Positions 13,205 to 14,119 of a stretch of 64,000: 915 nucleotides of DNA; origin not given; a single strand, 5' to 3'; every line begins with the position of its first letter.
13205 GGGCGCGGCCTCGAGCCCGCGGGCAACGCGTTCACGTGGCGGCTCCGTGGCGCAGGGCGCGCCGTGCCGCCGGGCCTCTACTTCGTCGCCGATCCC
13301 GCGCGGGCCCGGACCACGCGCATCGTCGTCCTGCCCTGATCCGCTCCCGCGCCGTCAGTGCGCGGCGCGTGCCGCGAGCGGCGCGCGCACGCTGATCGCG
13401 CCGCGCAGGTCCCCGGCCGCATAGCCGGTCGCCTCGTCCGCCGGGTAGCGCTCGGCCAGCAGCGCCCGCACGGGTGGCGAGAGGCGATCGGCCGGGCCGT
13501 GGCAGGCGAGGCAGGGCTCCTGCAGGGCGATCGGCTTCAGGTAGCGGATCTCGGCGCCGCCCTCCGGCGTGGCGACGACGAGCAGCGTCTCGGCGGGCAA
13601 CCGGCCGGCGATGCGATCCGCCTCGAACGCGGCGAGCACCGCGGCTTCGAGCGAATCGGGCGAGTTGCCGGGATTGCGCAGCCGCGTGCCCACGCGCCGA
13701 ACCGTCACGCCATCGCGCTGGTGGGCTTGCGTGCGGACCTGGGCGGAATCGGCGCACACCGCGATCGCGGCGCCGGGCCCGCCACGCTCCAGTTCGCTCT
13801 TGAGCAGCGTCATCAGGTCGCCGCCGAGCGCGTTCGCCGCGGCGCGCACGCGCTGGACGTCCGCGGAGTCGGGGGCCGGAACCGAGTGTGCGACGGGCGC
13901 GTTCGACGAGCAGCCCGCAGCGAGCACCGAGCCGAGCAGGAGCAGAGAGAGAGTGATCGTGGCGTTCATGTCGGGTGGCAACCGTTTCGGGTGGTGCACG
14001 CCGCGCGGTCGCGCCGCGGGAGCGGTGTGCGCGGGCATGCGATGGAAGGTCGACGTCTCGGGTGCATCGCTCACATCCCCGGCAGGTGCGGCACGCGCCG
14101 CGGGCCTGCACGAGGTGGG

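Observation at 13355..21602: Sulfide-linked respiratory module: SQR, micro-ORF and c-haem DUF3365 divergent from cydAB, followed by FIST plus hybrid histidine kinase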

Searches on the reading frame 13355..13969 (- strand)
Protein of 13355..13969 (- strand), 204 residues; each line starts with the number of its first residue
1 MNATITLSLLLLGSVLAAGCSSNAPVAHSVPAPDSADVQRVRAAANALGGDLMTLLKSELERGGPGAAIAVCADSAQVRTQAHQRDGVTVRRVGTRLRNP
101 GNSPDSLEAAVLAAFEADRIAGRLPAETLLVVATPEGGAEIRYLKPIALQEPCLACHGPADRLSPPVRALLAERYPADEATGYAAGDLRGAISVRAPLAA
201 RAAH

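Call 5: search_protein_families(library=pfam, proteins=[window:13355-13969:-], max_evalue=0.01)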
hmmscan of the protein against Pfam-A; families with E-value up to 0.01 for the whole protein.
window:13355-13969:- (204 aa): 1 family
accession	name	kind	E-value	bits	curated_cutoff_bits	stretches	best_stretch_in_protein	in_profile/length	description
PF11845.13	Tll0287-like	-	2.8e-22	80.1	24.1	1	71-197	35-144/144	Tll0287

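Call 6: search_protein_families(library=ncbifam, proteins=[window:13355-13969:-], max_evalue=0.01)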
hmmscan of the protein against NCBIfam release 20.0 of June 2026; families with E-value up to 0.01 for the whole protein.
window:13355-13969:- (204 aa): 1 family
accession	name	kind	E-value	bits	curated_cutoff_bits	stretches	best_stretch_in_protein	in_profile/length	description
NF011925.1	PRK15396.1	subfamily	0.0016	18.7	108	1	5-54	6-50/78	major outer membrane lipoprotein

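Call 8: search_solved_structures(query=window:13355-13969:-, max_evalue=1, show_alignments=2)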
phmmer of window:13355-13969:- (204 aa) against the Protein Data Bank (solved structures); distinct sequences matched with E-value up to 1: 5.
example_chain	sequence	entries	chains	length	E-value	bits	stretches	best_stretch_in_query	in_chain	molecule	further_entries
5b82_A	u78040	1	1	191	5.2e-12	49.2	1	23-201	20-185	Tll0287 protein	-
1a56_A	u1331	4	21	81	0.13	15.4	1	147-193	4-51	FERRICYTOCHROME C-552 | FERROCYTOCHROME C-552 | CYTOCHROME C-552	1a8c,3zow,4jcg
3zox_A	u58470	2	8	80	0.14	15.2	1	147-193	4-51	CYTOCHROME C-552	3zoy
7ljh_A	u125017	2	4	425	0.34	13.9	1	53-133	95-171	Poly(Aspartic acid) hydrolase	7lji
1ayg_A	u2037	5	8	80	0.74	12.9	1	147-189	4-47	CYTOCHROME C-552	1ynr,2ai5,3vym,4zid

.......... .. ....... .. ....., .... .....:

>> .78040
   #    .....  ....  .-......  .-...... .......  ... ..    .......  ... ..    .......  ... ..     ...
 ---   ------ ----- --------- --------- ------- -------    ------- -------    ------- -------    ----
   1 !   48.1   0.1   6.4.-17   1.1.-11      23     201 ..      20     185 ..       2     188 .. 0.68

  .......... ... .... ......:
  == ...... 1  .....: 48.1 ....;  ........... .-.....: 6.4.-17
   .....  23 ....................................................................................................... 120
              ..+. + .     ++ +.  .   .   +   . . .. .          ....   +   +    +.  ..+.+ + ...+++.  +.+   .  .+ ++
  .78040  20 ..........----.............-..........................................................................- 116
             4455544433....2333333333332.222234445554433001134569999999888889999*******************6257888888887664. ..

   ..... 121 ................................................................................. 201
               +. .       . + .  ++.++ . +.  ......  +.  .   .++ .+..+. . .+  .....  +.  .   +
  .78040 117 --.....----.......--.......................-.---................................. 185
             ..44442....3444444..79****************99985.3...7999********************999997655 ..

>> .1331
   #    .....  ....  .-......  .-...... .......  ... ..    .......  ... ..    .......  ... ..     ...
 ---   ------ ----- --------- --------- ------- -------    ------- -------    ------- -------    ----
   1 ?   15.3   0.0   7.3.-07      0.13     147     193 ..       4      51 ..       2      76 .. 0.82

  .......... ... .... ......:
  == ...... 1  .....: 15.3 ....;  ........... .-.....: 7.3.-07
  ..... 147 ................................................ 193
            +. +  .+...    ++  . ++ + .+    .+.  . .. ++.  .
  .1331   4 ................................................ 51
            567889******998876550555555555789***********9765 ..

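Call 76: find_related_loci(query=window:13355-13969:-, collection=metagenome_contigs, flank=8000)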
Query window:13355-13969:- (204 aa) in metagenome_contigs; peptide patterns used: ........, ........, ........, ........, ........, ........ (x = any residue, [..] = any of these).
564 stretches matched a pattern; 4 encode a relative of the query (tblastn E <= 1e-3); 4 distinct loci.
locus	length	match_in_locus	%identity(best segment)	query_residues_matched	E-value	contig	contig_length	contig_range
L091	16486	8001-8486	53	38-200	2e-42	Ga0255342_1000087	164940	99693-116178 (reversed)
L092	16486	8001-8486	53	38-200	8e-42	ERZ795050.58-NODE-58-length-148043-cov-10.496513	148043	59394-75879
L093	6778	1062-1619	41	1-199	8e-31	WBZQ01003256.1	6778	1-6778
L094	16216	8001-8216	27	96-194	9e-10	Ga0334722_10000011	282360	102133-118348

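Call 80: search_protein_families(library=pfam, proteins=[L093:1038-2846:+, L093:3783-5129:-, L093:5489-6412:-, L093:4-774:+, L091:7881-8501:+, L091:6218-7225:-, L091:8507-10237:-, L091:4641-5993:-, L091:9912-12137:+], max_evalue=0.0001)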
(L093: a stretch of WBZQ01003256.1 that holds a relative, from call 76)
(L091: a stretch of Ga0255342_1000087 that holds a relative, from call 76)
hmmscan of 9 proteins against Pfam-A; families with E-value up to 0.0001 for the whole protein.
L093:1038-2846:+ (602 aa): 2 families
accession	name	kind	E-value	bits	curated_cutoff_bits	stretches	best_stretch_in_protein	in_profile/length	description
PF02321.23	OEP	-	4.5e-28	98.8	22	2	428-588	18-185/187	Outer membrane efflux protein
PF11845.13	Tll0287-like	-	1.4e-22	81.2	24.1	1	59-192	34-144/144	Tll0287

L093:3783-5129:- (448 aa): 1 family
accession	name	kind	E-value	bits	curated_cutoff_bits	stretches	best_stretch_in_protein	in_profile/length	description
PF07992.20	Pyr_redox_2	-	2.7e-18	66.9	26.1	1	23-323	2-277/291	Pyridine nucleotide-disulphide oxidoreductase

L093:5489-6412:- (307 aa): 0 families

L093:4-774:+ (256 aa): 0 families

L091:7881-8501:+ (206 aa): 1 family
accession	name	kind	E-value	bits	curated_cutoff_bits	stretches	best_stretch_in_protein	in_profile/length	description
PF11845.13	Tll0287-like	-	2.8e-24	86.6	24.1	1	65-199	34-144/144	Tll0287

L091:6218-7225:- (335 aa): 0 families

L091:8507-10237:- (576 aa): 0 families

L091:4641-5993:- (450 aa): 2 families
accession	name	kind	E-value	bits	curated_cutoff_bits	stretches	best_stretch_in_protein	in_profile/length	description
PF00589.27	Phage_integrase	-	1.8e-14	54.3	27.1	1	240-397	2-156/172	Phage integrase family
PF13356.12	Arm-DNA-bind_3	-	6.7e-13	49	27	1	8-98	1-82/83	Arm DNA-binding domain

L091:9912-12137:+ (741 aa): 2 families
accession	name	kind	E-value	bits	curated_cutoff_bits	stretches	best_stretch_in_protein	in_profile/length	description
PF05193.26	Peptidase_M16_C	-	4.5e-31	108.5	23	1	415-589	3-180/181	Peptidase M16 inactive domain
PF00675.25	Peptidase_M16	-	3.1e-13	50.3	22.3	1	193-238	3-48/149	Insulinase (Peptidase family M16)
